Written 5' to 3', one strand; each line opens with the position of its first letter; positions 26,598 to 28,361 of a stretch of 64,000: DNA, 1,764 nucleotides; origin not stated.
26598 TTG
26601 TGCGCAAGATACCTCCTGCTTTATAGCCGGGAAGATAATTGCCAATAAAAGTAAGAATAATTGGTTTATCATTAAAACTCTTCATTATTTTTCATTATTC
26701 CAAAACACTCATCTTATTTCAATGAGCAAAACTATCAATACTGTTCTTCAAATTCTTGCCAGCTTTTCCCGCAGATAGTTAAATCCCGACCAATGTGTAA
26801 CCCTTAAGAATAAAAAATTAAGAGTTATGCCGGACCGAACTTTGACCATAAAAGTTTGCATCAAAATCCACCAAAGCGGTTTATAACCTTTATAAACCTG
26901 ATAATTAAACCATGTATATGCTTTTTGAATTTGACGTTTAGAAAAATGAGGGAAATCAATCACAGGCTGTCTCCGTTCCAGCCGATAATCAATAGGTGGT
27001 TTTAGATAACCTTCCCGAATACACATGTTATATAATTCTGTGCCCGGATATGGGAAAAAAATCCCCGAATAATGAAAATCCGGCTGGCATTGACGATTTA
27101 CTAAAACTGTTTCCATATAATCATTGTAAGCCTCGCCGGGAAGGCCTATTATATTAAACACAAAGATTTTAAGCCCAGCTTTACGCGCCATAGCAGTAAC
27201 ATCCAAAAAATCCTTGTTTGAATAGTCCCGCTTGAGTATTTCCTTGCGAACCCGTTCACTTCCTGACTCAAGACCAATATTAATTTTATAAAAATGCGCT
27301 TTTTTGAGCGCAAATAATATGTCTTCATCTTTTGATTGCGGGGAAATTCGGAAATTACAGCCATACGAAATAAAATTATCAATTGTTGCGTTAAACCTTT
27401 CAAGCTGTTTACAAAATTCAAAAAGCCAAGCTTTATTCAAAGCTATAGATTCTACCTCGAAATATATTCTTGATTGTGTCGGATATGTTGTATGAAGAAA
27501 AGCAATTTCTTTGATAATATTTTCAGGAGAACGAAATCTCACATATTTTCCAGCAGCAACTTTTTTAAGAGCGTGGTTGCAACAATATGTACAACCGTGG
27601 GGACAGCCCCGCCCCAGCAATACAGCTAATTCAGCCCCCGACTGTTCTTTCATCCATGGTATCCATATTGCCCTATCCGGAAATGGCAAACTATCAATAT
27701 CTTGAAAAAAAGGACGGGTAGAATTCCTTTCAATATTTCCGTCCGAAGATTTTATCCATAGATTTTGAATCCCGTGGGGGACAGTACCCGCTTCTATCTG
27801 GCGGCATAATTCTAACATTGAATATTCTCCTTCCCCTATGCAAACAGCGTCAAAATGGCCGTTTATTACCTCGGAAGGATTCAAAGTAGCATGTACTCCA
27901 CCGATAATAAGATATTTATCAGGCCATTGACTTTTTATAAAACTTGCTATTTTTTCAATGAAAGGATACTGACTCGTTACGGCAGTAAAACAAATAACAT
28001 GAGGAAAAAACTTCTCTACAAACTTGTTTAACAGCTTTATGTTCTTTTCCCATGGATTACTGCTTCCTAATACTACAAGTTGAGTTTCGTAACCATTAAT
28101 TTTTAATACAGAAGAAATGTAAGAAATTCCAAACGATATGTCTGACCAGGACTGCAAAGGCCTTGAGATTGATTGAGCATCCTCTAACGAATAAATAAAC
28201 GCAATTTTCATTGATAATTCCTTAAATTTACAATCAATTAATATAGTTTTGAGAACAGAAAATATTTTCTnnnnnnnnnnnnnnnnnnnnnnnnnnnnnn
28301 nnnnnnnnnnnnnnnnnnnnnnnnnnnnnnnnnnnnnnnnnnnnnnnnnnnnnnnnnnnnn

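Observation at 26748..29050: Cobalamin-dependent radical SAM enzyme paired with an FkbM methyltransferase inside the glycosyltransferase block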

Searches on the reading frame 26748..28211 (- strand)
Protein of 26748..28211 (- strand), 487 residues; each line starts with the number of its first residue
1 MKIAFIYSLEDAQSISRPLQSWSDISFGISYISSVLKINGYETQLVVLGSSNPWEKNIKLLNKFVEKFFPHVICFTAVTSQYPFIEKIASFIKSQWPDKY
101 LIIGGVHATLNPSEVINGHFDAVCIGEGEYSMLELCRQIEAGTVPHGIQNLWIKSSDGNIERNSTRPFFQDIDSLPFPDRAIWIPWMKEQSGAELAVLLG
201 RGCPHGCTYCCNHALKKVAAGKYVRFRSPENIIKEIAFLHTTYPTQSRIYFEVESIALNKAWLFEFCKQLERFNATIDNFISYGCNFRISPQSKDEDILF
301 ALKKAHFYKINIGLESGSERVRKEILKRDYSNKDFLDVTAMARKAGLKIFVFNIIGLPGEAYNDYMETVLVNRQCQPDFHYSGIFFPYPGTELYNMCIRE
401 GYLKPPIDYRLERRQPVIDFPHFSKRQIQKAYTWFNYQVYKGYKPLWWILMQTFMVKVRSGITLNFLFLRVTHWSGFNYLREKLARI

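Call 4: search_protein_families(library=pfam, proteins=[window:26748-28211:-], max_evalue=0.01)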
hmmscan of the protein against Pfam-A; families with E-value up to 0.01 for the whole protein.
window:26748-28211:- (487 aa): 4 families
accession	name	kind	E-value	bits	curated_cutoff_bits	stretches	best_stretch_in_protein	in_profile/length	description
PF04055.27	Radical_SAM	-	7.1e-21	75.5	29.5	1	199-369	3-163/166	Radical SAM superfamily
PF02310.24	B12-binding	-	3.8e-14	53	32.1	1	27-134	15-119/121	B12 binding domain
PF19864.5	Radical_SAM_N2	-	0.00018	21.5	29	1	98-141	85-127/151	Radical SAM proteins, N-terminal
PF13353.11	Fer4_12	-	0.004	17.9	22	1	197-236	9-48/137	4Fe-4S single cluster domain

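Call 5: search_protein_families(library=ncbifam, proteins=[window:26748-28211:-], max_evalue=0.001)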
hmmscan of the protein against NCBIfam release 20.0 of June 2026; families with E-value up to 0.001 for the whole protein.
window:26748-28211:- (487 aa): 28 families (the best 25 are shown)
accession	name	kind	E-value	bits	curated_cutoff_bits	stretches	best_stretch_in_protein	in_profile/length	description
TIGR03471.1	HpnJ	equivalog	6.6e-36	124.2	577.6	1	69-452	69-445/472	hopanoid biosynthesis associated radical SAM protein HpnJ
TIGR02026.1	BchE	equivalog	2.8e-33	115.6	481.35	1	28-460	24-447/497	magnesium-protoporphyrin IX monomethyl ester anaerobic oxidative cyclase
TIGR04013.1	B12_SAM_MJ_1487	hypoth_equivalog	2.8e-29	102.1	251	1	61-397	35-357/382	TIGR04013 family B12-binding domain/radical SAM domain-containing protein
NF050148.1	rSAM_ApyD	equivalog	9.1e-26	90.4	750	1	70-395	75-391/645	RiPP biosynthesis radical SAM protein ApyD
TIGR04072.2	rSAM_ladder_B12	equivalog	1e-22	80.4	360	1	28-404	20-379/443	lipid biosynthesis B12-binding/radical SAM protein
TIGR04190.1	B12_SAM_Ta0216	equivalog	2.5e-22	79.2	500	1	87-369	98-388/554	TIGR04190 family B12-binding domain/radical SAM domain protein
TIGR04479.1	bcpD_PhpK_rSAM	subfamily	5.3e-22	77.9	600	1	25-391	71-425/504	PhpK family radical SAM P-methyltransferase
NF038361.1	rSAM_Sden_1168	equivalog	8.1e-21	74.2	575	1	66-402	137-478/560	Sden_1168 family B12-binding radical SAM P-methyltransferase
TIGR04014.1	B12_SAM_MJ_0865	equivalog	3.6e-18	65.6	360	1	74-399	43-360/434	methyl-coenzyme M reductase glutamine C-methyltransferase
NF033070.1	rSAM_AprD4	equivalog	5.8e-15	55.1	500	1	201-404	203-397/456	AprD4 family radical SAM diol-dehydratase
NF033712.0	B12_rSAM_KedN5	subfamily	5.9e-15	54.5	700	1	57-367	50-362/624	KedN5 family methylcobalamin-dependent radical SAM C-methyltransferase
TIGR04367.1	HpnR_B12_rSAM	equivalog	3.9e-13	48.8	650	1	28-411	24-384/490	hopanoid C-3 methylase HpnR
TIGR03975.1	rSAM_ocin_1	subfamily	4.6e-13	48.5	281.85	1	65-368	124-423/606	RiPP maturation radical SAM C-methyltransferase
TIGR04385.1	B12_rSAM_cofa1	equivalog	1.2e-11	44.5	450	1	83-361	85-350/438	B12 lower ligand biosynthesis radical SAM protein BzaD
TIGR00089.1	TIGR00089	subfamily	1.3e-08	34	251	1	295-396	235-339/429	MiaB/RimO family radical SAM methylthiotransferase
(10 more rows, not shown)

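Call 10: find_homologous_proteins(query=window:26748-28211:-, max_evalue=1e-10)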
Query window:26748-28211:- (487 aa): 2838 proteins with E <= 1e-10 among 8000 candidates; the best 120 are listed.
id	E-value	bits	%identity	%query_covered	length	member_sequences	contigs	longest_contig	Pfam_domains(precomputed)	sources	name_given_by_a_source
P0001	0.0e+0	1149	100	100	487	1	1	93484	PF04055.28,PF02310.25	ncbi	ncbi:MAG: radical SAM protein [bacterium]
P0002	1.9e-279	946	82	99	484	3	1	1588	PF04055.28,PF02310.25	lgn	-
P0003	2.5e-275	932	80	100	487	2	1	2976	PF04055.28,PF02310.25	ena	-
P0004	4.5e-273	925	79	100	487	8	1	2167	PF04055.28,PF02310.25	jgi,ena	-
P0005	5.9e-273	924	79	99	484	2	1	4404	PF04055.28,PF02310.25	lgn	-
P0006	2.7e-270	916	79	100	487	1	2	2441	PF04055.28,PF19864.6,PF02310.25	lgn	-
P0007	2.9e-270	915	78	100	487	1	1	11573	PF04055.28,PF02310.25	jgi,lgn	jgi:radical SAM superfamily enzyme YgiQ (UPF0313 family)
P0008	3.9e-270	915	78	100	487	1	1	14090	PF04055.28,PF02310.25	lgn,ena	-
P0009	3.3e-268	909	78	100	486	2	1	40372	PF04055.28,PF02310.25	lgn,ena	-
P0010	7.9e-267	904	76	100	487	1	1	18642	PF04055.28,PF19864.6,PF02310.25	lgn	-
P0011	3.3e-266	902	77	100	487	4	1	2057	PF04055.28,PF02310.25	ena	-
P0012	8.1e-266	901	77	99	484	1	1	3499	PF04055.28,PF02310.25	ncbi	-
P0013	8.3e-266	901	76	100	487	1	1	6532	PF04055.28,PF02310.25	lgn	-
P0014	2.2e-264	896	78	100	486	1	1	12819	PF04055.28,PF02310.25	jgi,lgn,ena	-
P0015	6.3e-264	895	76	100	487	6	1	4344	PF04055.28,PF02310.25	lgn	-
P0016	7.6e-264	894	77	99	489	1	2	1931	PF04055.28,PF02310.25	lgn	-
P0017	9.6e-264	894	77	100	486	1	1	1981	PF04055.28,PF02310.25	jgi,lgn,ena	-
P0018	1.7e-263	893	76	99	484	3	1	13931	PF04055.28,PF02310.25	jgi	-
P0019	2.2e-260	883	75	100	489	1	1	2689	PF04055.28,PF02310.25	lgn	-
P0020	1.6e-259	880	76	100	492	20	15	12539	PF04055.28,PF02310.25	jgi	jgi:anaerobic magnesium-protoporphyrin IX monomethyl ester cyclase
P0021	5.0e-258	875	75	100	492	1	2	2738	PF04055.28,PF02310.25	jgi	jgi:anaerobic magnesium-protoporphyrin IX monomethyl ester cyclase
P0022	1.8e-256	870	74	100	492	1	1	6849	PF04055.28,PF02310.25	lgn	-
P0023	5.1e-250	849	71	100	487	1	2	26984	PF04055.28,PF02310.25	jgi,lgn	-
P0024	3.5e-249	846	72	100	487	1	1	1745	PF04055.28,PF02310.25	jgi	-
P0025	2.8e-248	843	71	98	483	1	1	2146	PF04055.28,PF02310.25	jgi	jgi:radical SAM superfamily enzyme YgiQ (UPF0313 family)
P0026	3.2e-246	836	72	100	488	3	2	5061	PF04055.28,PF02310.25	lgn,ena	-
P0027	3.8e-246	836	71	99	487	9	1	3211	PF04055.28,PF02310.25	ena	-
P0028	5.8e-246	835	72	100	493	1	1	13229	PF04055.28,PF02310.25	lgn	-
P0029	1.2e-244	831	70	100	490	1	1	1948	PF04055.28,PF02310.25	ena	-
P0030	8.2e-244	828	70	100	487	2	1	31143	PF04055.28,PF02310.25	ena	-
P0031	1.4e-243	827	71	100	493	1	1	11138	PF04055.28,PF02310.25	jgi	jgi:anaerobic magnesium-protoporphyrin IX monomethyl ester cyclase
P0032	4.2e-243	826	71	100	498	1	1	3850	PF04055.28,PF02310.25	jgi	jgi:anaerobic magnesium-protoporphyrin IX monomethyl ester cyclase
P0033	4.5e-243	826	71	100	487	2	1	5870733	PF04055.28,PF02310.25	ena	-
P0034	5.8e-243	825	70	100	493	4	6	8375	PF04055.28,PF02310.25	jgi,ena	-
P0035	9.2e-243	825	71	100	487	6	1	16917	PF04055.28,PF02310.25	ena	-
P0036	1.1e-240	818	70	100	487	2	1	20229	PF04055.28,PF02310.25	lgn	-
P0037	3.7e-239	813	68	100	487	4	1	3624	PF04055.28,PF19864.6,PF02310.25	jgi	-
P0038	1.3e-237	808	70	97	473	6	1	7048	PF04055.28,PF02310.25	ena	-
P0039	2.0e-237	807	69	100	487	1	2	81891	PF04055.28,PF02310.25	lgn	-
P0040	1.1e-236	805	68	100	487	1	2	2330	PF04055.28,PF02310.25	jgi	jgi:anaerobic magnesium-protoporphyrin IX monomethyl ester cyclase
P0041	3.7e-235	800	70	97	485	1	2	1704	PF04055.28,PF02310.25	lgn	-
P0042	1.2e-233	795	69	100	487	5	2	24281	PF04055.28,PF19864.6,PF02310.25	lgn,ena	-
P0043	2.1e-233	794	68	100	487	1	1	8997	PF04055.28,PF02310.25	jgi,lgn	-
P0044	1.0e-232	792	67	100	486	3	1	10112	PF04055.28,PF02310.25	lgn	-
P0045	4.7e-230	783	67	100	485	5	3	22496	PF04055.28,PF02310.25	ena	-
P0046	1.6e-228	778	67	99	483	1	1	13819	PF04055.28,PF02310.25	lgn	-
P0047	4.4e-227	773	72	90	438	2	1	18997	PF04055.28,PF02310.25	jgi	jgi:radical SAM superfamily enzyme YgiQ (UPF0313 family)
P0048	3.5e-226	770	65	99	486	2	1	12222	PF04055.28,PF02310.25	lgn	-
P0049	7.0e-226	769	64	100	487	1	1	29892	PF04055.28,PF02310.25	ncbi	-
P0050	2.4e-225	767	66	99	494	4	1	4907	PF04055.28,PF02310.25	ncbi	-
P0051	1.0e-224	765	66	99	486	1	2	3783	PF04055.28,PF02310.25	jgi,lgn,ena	jgi:radical SAM superfamily enzyme YgiQ (UPF0313 family)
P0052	1.0e-221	755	65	100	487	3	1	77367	PF04055.28,PF19864.6,PF02310.25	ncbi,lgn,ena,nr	ncbi:MAG: radical SAM protein [Planctomycetes bacterium]|nr:radical SAM protein [Planctomycetota bac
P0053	1.5e-220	751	65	100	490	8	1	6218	PF04055.28,PF02310.25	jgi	jgi:radical SAM superfamily enzyme YgiQ (UPF0313 family)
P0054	2.2e-220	751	81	80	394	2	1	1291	PF04055.28,PF02310.25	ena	-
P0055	1.4e-219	748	63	99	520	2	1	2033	PF04055.28,PF02310.25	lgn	-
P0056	5.8e-219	746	73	86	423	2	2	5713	PF04055.28,PF19864.6,PF02310.25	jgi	jgi:radical SAM superfamily enzyme YgiQ (UPF0313 family)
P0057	1.1e-218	745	63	100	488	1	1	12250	PF04055.28,PF02310.25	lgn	-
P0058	1.0e-217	742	64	100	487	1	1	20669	PF04055.28,PF02310.25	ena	-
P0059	2.5e-217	741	64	100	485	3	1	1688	PF04055.28,PF02310.25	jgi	jgi:radical SAM superfamily enzyme YgiQ (UPF0313 family)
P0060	4.1e-217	740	65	100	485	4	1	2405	PF04055.28,PF02310.25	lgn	-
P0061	9.0e-217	739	64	100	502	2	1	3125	PF04055.28,PF02310.25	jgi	-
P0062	1.1e-214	732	62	99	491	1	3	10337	PF04055.28,PF02310.25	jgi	-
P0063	1.3e-214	732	65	99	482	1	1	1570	PF04055.28,PF02310.25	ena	-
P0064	5.6e-214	730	64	100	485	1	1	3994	PF04055.28,PF02310.25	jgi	-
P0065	5.9e-214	730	64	100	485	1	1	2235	PF04055.28,PF02310.25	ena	-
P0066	1.0e-213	729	63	100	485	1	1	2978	PF04055.28,PF02310.25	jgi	-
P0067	1.2e-213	729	63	100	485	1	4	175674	PF04055.28,PF02310.25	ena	-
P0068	1.3e-213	729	63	100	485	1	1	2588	PF04055.28,PF02310.25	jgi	jgi:anaerobic magnesium-protoporphyrin IX monomethyl ester cyclase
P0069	2.7e-212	724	64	96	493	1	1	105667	PF04055.28,PF02310.25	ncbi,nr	ncbi:radical SAM protein [Desulfococcaceae bacterium HSG7]|nr:radical SAM protein [Desulfococcaceae 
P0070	7.0e-212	723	63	100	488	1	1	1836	PF04055.28,PF02310.25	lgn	-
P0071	2.0e-210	718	61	100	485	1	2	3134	PF04055.28,PF02310.25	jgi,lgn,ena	-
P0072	3.9e-210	717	62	100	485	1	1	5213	PF04055.28,PF02310.25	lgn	-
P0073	6.7e-210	716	62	100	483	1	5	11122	PF04055.28,PF02310.25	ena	-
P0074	8.3e-210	716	61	100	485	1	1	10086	PF04055.28,PF02310.25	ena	-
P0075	1.1e-209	716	62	100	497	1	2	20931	PF04055.28,PF02310.25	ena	-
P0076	1.3e-209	715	62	99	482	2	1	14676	PF04055.28,PF02310.25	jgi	jgi:radical SAM superfamily enzyme YgiQ (UPF0313 family)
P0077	1.6e-209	715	60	100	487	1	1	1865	PF04055.28,PF19864.6,PF02310.25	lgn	-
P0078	4.1e-209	714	62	99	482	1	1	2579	PF04055.28,PF02310.25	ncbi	ncbi:B12-binding domain-containing radical SAM protein [Candidatus Latescibacterota bacterium]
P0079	1.8e-208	712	62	100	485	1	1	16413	PF04055.28,PF02310.25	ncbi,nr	ncbi:MAG: radical SAM protein [Planctomycetota bacterium]|nr:radical SAM protein [Planctomycetota ba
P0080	2.8e-208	711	63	99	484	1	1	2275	PF04055.28,PF02310.25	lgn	-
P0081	9.1e-208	709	61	99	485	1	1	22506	PF04055.28,PF02310.25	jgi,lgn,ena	-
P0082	2.6e-207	708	60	100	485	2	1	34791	PF04055.28,PF02310.25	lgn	-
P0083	6.0e-207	707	62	100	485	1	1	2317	PF04055.28,PF02310.25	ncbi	-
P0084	3.5e-206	704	62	99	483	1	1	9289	PF04055.28,PF02310.25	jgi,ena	-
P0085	3.9e-206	704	61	100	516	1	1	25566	PF04055.28,PF02310.25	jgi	jgi:anaerobic magnesium-protoporphyrin IX monomethyl ester cyclase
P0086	3.8e-205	701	59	100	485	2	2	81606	PF04055.28,PF02310.25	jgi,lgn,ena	-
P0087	4.1e-205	701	61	100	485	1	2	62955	PF04055.28,PF02310.25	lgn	-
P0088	5.8e-205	700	60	100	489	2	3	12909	PF04055.28,PF02310.25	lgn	-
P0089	5.9e-205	700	61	100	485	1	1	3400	PF04055.28,PF02310.25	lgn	-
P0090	7.6e-205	700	63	96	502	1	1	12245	PF04055.28,PF02310.25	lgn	-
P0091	1.2e-204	699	62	97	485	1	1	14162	PF04055.28,PF02310.25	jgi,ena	-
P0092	1.3e-204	699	59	99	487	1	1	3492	PF04055.28,PF02310.25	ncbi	-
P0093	1.6e-204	699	60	100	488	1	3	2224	PF04055.28,PF02310.25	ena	-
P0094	1.6e-204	699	61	97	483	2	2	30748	PF04055.28,PF02310.25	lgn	-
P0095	2.3e-203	695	58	100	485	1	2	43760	PF04055.28,PF02310.25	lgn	-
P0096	3.7e-203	694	58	100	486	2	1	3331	PF04055.28,PF02310.25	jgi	jgi:anaerobic magnesium-protoporphyrin IX monomethyl ester cyclase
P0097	1.3e-202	692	60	100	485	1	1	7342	PF04055.28,PF02310.25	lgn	-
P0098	2.4e-202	691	60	99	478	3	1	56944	PF04055.28,PF02310.25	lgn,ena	-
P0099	2.2e-201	688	60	100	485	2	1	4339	PF04055.28,PF02310.25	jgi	jgi:anaerobic magnesium-protoporphyrin IX monomethyl ester cyclase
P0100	3.5e-201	688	59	100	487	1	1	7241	PF04055.28,PF02310.25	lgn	-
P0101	1.7e-200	685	62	96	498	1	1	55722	PF04055.28,PF02310.25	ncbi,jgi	-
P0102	2.9e-200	685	62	96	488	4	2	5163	PF04055.28,PF02310.25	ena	-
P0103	7.8e-200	683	60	97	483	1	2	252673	PF04055.28,PF02310.25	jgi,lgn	jgi:anaerobic magnesium-protoporphyrin IX monomethyl ester cyclase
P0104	1.2e-199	682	60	100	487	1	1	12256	PF04055.28,PF02310.25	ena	-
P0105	1.9e-198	679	58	99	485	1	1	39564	PF04055.28,PF02310.25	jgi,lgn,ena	-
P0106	1.6e-197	675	60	97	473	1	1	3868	PF04055.28,PF02310.25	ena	-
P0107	3.8e-197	674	60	100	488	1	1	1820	PF04055.28,PF02310.25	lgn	-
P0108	1.9e-196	672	59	96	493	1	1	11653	PF04055.28,PF02310.25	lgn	-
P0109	3.0e-196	671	58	100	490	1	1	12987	PF04055.28,PF02310.25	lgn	-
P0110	6.7e-194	664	57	100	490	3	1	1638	PF04055.28,PF02310.25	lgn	-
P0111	3.4e-191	655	56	100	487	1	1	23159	PF04055.28,PF02310.25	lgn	-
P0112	7.8e-188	643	56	100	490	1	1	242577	PF04055.28,PF02310.25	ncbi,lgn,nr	ncbi:MAG: radical SAM protein [Paludibacter sp.]|nr:radical SAM protein [Paludibacter sp.]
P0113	5.1e-187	641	55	100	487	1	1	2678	PF04055.28,PF02310.25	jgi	jgi:anaerobic magnesium-protoporphyrin IX monomethyl ester cyclase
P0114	6.4e-187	640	55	99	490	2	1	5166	PF04055.28,PF02310.25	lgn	-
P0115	1.2e-186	640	57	100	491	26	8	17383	PF04055.28,PF02310.25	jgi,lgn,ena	-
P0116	3.2e-186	638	63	88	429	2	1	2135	PF04055.28,PF02310.25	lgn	-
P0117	3.0e-185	635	57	96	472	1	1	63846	PF04055.28,PF02310.25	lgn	-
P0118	5.3e-185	634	56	99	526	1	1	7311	PF04055.28,PF02310.25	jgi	jgi:radical SAM superfamily enzyme YgiQ (UPF0313 family)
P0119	2.2e-184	632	55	97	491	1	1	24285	PF04055.28,PF02310.25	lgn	-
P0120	2.8e-184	632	56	97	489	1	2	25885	PF04055.28,PF02310.25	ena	-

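Call 32: search_solved_structures(query=A3, max_evalue=1)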
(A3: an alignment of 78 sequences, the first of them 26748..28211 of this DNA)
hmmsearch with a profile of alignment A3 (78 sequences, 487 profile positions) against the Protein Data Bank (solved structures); distinct sequences matched with E-value up to 1: 22.
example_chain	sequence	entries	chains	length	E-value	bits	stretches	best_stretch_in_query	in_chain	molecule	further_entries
6fd2_B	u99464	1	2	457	2.7e-19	72.4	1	197-431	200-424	Putative apramycin biosynthetic oxidoreductase 4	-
9ccb_A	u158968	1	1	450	1.4e-17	66.7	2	306-395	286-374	Radical SAM core domain-containing protein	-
9n1b_A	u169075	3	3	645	4.2e-07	32.2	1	62-211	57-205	Radical SAM protein | Radical SAM enzyme CysS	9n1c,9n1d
5ul2_A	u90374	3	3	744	6.3e-07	31.6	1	52-336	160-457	OxsB protein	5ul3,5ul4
7mjz_A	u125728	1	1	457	8.5e-06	27.8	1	197-392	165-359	tRNA-2-methylthio-N(6)-dimethylallyladenosine synthase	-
7mjv_A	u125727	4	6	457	8.8e-06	27.8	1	197-392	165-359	tRNA-2-methylthio-N(6)-dimethylallyladenosine synthase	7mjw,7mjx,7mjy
7kdx_A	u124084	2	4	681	2.3e-05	26.4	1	69-210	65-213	Methyltransferase TokK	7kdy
2qgq_A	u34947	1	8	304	3.1e-05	26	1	197-395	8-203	Protein TM_1862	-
4jc0_A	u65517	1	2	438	6.3e-05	25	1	197-395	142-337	Ribosomal protein S12 methylthiotransferase RimO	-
6iad_A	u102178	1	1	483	0.0034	19.2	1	299-399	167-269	Histone acetyltransferase, ELP3 family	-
6iaz_A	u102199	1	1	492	0.0035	19.2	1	299-399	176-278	Histone acetyltransferase, ELP3 family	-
6ia8_A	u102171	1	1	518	0.0038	19.1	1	299-399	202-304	Histone acetyltransferase, ELP3 family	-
6wte_A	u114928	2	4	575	0.018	16.9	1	196-369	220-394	B12-binding domain-containing protein | Tryptophan-C2-methyltransferase containing B12-binding domain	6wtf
4q37_A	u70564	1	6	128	0.13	14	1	86-135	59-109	Radical SAM protein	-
2cfh_C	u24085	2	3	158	0.29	12.9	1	138-193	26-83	TRAFFICKING PROTEIN PARTICLE COMPLEX SUBUNIT 6B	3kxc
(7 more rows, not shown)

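Call 36: predict_structure(alignment_id=A3)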
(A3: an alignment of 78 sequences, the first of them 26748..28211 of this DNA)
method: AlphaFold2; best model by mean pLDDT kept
length: 487 residues; sequences in the alignment: 78
mean_pLDDT: 92.0   pTM: 0.90
mean pLDDT of the five models: 92.0, 91.7, 91.0, 90.9, 90.8
residues with pLDDT >= 90: 372; 70-90: 94; 50-70: 21; < 50: 0
segments of 3 or more residues with pLDDT < 50: none
pLDDT, mean of each block of 10 residues (from residue 1): 94 75 91 98 94 90 97 94 95 97 94 95 96 98 96 95 95 95 88 87 83 86 95 97 91 94 98 91 95 95 98 95 91 97 98 94 97 96 91 91 86 89 93 97 94 91 80 69 63
secondary structure, 60 per line:
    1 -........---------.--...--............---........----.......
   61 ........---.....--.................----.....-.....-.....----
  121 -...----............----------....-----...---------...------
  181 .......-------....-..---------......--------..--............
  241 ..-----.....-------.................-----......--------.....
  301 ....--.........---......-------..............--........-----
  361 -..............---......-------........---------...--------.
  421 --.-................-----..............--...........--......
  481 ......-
elements in order: E2-9 H27-38 E42-49 H54-68 E72-76 H79-95 E100-104 H106-110 H112-116 E122-124 H129-140 E151-154 E160-162 H181-186 E195-198 H211-216 H229-242 E248-252 H260-276 E282-287 H296-304 E307-315 H319-324 H332-345 E348-355 H362-375 E379-384 H392-399 H425-440 H446-459 H462-472 H475-486
